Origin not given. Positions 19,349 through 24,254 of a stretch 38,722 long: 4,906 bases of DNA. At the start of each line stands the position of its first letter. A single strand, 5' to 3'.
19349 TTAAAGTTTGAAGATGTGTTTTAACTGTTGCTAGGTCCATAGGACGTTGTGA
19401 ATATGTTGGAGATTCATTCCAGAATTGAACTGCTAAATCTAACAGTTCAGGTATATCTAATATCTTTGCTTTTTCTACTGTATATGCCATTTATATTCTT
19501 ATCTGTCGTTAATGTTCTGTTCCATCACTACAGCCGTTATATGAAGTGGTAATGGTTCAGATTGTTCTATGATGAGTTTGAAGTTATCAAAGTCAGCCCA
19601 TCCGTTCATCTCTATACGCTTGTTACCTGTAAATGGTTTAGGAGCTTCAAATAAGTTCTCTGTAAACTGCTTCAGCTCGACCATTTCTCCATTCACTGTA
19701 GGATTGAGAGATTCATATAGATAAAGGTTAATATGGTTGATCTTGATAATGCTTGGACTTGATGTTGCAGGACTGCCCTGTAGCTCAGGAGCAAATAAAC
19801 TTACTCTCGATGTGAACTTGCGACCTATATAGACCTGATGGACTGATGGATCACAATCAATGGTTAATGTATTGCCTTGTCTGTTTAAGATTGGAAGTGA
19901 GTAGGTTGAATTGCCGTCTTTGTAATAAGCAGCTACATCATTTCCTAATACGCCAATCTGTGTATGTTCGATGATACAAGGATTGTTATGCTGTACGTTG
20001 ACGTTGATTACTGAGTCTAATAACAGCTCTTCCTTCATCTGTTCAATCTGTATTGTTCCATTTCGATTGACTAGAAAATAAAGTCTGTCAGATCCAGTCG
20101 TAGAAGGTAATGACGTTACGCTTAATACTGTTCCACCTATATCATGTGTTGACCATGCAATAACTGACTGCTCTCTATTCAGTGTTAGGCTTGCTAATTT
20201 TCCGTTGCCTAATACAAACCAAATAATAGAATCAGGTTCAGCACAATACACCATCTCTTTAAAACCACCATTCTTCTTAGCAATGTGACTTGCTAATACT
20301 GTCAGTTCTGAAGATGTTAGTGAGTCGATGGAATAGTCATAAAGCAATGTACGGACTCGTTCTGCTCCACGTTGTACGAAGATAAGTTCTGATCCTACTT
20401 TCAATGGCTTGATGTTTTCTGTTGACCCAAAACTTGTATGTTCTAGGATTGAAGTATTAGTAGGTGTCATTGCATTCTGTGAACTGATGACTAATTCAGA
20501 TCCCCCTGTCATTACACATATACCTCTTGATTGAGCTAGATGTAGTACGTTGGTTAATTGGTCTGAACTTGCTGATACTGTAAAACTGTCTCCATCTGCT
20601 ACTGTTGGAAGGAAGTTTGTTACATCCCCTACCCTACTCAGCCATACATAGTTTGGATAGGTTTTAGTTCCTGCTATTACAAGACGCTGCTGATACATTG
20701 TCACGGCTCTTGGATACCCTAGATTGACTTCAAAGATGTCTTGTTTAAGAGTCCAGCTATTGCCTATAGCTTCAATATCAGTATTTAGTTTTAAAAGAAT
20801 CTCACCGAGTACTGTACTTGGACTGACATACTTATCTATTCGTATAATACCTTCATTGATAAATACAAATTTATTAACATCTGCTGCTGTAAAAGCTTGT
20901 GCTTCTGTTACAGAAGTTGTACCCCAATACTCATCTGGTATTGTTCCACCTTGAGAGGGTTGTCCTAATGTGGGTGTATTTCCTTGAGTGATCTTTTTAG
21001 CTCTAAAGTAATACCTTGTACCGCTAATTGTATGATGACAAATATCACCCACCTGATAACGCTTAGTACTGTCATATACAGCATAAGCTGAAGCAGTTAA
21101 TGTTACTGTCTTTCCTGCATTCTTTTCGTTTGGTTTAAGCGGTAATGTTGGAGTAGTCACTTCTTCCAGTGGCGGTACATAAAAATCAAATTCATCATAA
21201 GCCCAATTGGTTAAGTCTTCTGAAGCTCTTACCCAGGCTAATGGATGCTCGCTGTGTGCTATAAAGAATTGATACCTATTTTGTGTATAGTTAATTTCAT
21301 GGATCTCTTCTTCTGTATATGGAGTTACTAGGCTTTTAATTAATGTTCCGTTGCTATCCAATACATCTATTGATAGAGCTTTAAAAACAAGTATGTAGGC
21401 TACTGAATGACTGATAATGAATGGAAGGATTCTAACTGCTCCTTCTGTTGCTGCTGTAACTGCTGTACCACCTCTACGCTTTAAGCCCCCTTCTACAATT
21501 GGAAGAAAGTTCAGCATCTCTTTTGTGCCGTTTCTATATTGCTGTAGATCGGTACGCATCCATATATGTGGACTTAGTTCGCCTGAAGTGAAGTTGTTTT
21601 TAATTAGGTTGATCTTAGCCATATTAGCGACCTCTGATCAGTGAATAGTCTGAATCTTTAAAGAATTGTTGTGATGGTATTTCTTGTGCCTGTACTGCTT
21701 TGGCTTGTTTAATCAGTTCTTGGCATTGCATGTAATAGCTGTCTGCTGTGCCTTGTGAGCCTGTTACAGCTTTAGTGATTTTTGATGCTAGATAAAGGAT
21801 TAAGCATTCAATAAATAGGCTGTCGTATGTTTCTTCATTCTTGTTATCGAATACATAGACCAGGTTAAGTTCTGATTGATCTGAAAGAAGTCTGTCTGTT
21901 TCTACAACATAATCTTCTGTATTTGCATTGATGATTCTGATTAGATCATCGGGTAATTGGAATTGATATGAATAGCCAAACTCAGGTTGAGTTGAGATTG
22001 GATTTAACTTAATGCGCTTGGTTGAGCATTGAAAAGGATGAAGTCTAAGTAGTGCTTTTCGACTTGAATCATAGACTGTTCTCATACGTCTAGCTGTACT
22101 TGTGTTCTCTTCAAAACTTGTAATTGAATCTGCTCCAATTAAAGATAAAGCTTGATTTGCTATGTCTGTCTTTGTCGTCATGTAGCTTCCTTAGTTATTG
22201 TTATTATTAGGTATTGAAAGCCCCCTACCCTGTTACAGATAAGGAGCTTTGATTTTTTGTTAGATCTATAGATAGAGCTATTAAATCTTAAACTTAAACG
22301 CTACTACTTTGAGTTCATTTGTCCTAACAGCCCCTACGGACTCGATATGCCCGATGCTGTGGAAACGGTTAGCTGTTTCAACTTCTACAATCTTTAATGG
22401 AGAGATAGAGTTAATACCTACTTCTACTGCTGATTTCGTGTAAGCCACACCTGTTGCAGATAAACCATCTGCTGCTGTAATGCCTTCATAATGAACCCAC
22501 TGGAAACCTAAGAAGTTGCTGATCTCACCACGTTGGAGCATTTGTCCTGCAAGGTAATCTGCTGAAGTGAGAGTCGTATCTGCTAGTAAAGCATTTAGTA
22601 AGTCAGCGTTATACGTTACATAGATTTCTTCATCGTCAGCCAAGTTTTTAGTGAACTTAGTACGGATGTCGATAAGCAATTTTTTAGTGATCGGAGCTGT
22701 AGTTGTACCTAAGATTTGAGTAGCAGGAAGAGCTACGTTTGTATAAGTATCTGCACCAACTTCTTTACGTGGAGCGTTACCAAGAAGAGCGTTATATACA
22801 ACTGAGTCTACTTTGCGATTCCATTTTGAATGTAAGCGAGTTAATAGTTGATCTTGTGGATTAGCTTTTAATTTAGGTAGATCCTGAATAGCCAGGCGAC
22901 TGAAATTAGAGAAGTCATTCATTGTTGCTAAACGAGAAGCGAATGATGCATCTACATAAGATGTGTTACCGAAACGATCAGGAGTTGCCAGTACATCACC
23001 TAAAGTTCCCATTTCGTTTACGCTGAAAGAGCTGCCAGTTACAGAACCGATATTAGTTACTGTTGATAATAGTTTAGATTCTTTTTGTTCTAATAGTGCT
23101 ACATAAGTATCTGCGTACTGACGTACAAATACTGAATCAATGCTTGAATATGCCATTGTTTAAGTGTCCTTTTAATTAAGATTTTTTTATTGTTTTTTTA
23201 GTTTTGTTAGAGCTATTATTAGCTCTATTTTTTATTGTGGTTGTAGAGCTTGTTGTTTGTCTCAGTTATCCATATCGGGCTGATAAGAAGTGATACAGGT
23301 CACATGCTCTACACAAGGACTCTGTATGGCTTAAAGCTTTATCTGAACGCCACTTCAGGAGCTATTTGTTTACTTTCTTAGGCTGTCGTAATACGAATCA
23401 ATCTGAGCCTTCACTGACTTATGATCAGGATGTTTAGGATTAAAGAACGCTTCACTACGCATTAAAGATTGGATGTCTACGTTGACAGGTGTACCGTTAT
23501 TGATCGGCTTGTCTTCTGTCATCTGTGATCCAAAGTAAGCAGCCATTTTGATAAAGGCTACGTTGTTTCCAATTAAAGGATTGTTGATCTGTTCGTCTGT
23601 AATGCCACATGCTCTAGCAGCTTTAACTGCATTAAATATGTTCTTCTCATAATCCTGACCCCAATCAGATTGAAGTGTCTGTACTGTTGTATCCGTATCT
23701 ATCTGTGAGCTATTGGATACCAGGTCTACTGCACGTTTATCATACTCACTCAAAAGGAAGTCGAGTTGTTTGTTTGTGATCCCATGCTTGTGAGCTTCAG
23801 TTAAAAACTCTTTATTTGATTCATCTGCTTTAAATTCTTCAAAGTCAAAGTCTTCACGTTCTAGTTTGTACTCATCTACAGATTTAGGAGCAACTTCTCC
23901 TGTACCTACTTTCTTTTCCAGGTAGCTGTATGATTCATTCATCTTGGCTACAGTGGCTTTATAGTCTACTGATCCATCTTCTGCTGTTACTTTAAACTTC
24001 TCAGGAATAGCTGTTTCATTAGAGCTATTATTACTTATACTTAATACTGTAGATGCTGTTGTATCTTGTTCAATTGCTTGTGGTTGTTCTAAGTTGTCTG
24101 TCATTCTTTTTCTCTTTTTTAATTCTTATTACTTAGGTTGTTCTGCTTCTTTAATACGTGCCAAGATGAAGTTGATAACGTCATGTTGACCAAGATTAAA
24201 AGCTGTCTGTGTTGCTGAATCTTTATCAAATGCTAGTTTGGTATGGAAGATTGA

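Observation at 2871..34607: Dispersed 14-bp palindrome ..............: 4 exact plus 4 near copies, mostly intergenic and orientation-biased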

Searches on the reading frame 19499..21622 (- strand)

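Call 8: search_protein_families(library=phrogs, proteins=[window:19499-21622:-], max_evalue=0.001)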
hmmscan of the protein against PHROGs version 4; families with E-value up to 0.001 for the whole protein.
window:19499-21622:- (707 aa): 5 families
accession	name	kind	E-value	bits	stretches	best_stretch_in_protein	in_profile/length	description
phrog_376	-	tail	5.6e-183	611.1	1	1-706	1-711/712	tail protein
phrog_15566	-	tail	1.5e-49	170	2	266-523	12-268/552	tail protein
phrog_20269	-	unknown function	1.1e-14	55.3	1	4-179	3-186/374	-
phrog_457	-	tail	1.3e-14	54.7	1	307-612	357-683/793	tail protein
phrog_30010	-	unknown function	2.5e-12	47.4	1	421-526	187-292/517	-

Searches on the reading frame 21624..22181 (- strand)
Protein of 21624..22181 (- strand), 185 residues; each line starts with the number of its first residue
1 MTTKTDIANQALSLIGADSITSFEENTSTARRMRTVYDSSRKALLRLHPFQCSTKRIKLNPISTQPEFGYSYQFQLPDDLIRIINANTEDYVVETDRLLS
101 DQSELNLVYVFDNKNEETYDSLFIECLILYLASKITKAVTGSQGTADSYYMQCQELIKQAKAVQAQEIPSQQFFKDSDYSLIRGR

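Call 8: search_protein_families(library=phrogs, proteins=[window:21624-22181:-], max_evalue=0.001)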
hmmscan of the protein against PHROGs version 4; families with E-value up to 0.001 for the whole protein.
window:21624-22181:- (185 aa): 2 families
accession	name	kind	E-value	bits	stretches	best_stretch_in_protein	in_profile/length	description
phrog_394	-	tail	6.7e-59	199.6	1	1-179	1-184/190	tail protein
phrog_9239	-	tail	1.8e-10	40.8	1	4-148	4-154/741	tail tubular protein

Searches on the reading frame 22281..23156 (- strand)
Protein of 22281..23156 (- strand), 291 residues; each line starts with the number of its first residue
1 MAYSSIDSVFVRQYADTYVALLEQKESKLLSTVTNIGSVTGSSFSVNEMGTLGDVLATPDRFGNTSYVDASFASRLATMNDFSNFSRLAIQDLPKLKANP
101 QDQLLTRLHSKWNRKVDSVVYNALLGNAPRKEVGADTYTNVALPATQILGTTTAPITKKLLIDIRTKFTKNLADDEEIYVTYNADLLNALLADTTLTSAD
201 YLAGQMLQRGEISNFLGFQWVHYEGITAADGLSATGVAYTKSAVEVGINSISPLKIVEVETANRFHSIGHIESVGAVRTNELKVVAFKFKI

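Call 8: search_protein_families(library=phrogs, proteins=[window:22281-23156:-], max_evalue=0.001)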
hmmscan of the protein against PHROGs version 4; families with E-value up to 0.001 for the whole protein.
window:22281-23156:- (291 aa): 2 families
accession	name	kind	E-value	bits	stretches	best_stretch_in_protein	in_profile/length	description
phrog_3437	-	head and packaging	2.6e-87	293.8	1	3-290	4-292/294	major head protein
phrog_267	-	head and packaging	4.7e-10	40.2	1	146-247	174-284/410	major head protein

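Call 9: search_dna_similar(query=window:22281-23156:-, collection=phages, mode=protein, max_rows=25)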
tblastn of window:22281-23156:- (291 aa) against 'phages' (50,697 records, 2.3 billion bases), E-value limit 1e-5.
Records with a match: 11; places in all: 11; records where one place covers at least 80% of the query: 11.
Best place of each record, by identity: <60% 11.
By first word of the organism name: Acinetobacter 4; Yersinia 3; Pelagibacter 2; Alcaligenes 1; Escherichia 1.
By host as written in the record: - 3; Yersinia enterocolitica JL2002-6 1; Yersinia enterocolitica JL2004-21 1; Yersinia enterocolitica LN1996-YE105.5R 1; Alcaligenes faecalis 1; Acinetobacter sp. 1; Escherichia coli APEC O78 1; Candidatus Pelagibacter sp. FZCC0015 1; and 1 more.
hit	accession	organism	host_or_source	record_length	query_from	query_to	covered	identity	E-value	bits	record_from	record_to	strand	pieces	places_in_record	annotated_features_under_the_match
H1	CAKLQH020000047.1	Acinetobacter phage MD-2021a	not known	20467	4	289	98%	39.3%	9e-42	159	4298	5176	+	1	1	Uncharacterised protein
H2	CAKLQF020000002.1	Acinetobacter phage MD-2021a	not known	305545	4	289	98%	39.3%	9e-42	159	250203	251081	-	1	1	Uncharacterised protein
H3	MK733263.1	Yersinia phage YeP5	Yersinia enterocolitica JL2002-6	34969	6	291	98%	38.9%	1e-34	138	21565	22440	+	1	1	hypothetical protein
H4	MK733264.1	Yersinia phage YeP6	Yersinia enterocolitica JL2004-21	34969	6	291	98%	38.9%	1e-34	138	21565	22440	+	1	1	hypothetical protein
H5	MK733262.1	Yersinia phage YeP4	Yersinia enterocolitica LN1996-YE105.5R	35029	6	291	98%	38.9%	1e-34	138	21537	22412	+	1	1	hypothetical protein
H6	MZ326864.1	Alcaligenes phage Piluca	Alcaligenes faecalis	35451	4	289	98%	36.6%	3e-39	151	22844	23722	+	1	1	major capsid protein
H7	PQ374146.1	Acinetobacter phage TPWB-05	Acinetobacter sp.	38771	4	289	98%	36.3%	2e-32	131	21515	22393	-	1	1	major head protein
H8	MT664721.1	Escherichia phage vB_EcoM_APEC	Escherichia coli APEC O78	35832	1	289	99%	34.4%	2e-26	114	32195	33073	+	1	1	major capsid protein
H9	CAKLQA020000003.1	Acinetobacter phage MD-2021a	not known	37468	6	289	98%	34.1%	7e-36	142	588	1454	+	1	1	Uncharacterised protein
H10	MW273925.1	Pelagibacter phage HTVC203P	Candidatus Pelagibacter sp. FZCC0015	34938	4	285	97%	26.9%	4e-7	57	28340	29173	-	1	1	putative major capsid protein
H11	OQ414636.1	Pelagibacter phage EXVC032P Baldr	Candidadtus Pelagibacter sp. HTCC1062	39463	4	285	97%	25.8%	2e-6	55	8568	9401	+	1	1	major capsid protein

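Call 10: search_dna_similar(query=window:22281-23156:-, collection=plasmids, mode=protein, max_rows=25)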
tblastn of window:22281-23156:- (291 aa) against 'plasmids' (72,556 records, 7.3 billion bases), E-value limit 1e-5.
Records with a match: 14; places in all: 14; records where one place covers at least 80% of the query: 13.
Best place of each record, by identity: >=99% 1; 95-99% 1; 90-95% 1; 80-90% 1; 60-80% 7; <60% 3.
By first word of the organism name: Acinetobacter 11; Ralstonia 2; Klebsiella 1.
By predicted mobility (MOB-suite, as given by PLSDB): non-mobilizable 11; mobilizable 3.
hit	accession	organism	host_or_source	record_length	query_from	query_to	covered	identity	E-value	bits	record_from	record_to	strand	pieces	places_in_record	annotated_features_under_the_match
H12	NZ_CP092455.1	Acinetobacter sp. AHP123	cell culture,Activated sludge from ...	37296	1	291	100%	100.0%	1e-174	541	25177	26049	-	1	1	phage capsid protein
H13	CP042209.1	Acinetobacter baumannii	Whole organism,soil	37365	1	291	100%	96.6%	8e-170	528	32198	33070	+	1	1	hypothetical protein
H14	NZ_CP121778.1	Acinetobacter johnsonii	Sputum,patient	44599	1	291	100%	94.5%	1e-166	518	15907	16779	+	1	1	phage capsid protein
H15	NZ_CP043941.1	Acinetobacter lwoffii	-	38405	1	291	100%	82.8%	2e-140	443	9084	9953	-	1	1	phage capsid protein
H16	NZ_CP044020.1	Acinetobacter indicus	-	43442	1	291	100%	79.4%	1e-134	427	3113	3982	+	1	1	phage capsid protein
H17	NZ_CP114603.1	Acinetobacter towneri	chicken,carcass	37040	1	291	100%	69.4%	3e-112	363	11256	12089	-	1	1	phage capsid protein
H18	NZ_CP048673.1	Acinetobacter sp. YH12138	Pig,feces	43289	2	291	100%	64.1%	2e-109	354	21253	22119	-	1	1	phage capsid protein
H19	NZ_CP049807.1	Acinetobacter pittii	Homo sapiens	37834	1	291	100%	63.7%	2e-83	335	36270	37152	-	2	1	none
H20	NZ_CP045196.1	Acinetobacter indicus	Cows,cow feces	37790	1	291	100%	62.5%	4e-107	348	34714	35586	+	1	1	phage capsid protein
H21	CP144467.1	Acinetobacter baumannii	-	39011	1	291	100%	62.4%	1e-83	335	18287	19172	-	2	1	phage capsid protein (x2)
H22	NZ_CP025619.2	Acinetobacter schindleri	whole organism,air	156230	77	291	74%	79.1%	2e-90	300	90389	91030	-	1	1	phage capsid protein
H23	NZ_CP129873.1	Klebsiella pneumoniae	Homo sapiens,whole organism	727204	6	289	98%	39.5%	5e-35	140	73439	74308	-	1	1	phage capsid protein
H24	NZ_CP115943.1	Ralstonia syzygii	Musa sp.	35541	5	289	98%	37.5%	1e-27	119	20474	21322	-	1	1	phage capsid protein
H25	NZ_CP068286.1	Ralstonia syzygii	Musa balbisiana cultivar Kepok,banana ...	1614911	5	289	98%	37.5%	1e-27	119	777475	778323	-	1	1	record has no annotation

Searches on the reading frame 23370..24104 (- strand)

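Call 8: search_protein_families(library=phrogs, proteins=[window:23370-24104:-], max_evalue=0.001)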
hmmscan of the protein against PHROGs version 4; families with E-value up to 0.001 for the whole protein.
window:23370-24104:- (244 aa): 2 families
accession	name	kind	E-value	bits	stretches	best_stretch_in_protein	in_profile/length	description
phrog_3742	-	unknown function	3.1e-78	264.6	1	8-242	21-285/287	-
phrog_458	-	other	0.00076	20.5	0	94-205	105-228/246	protease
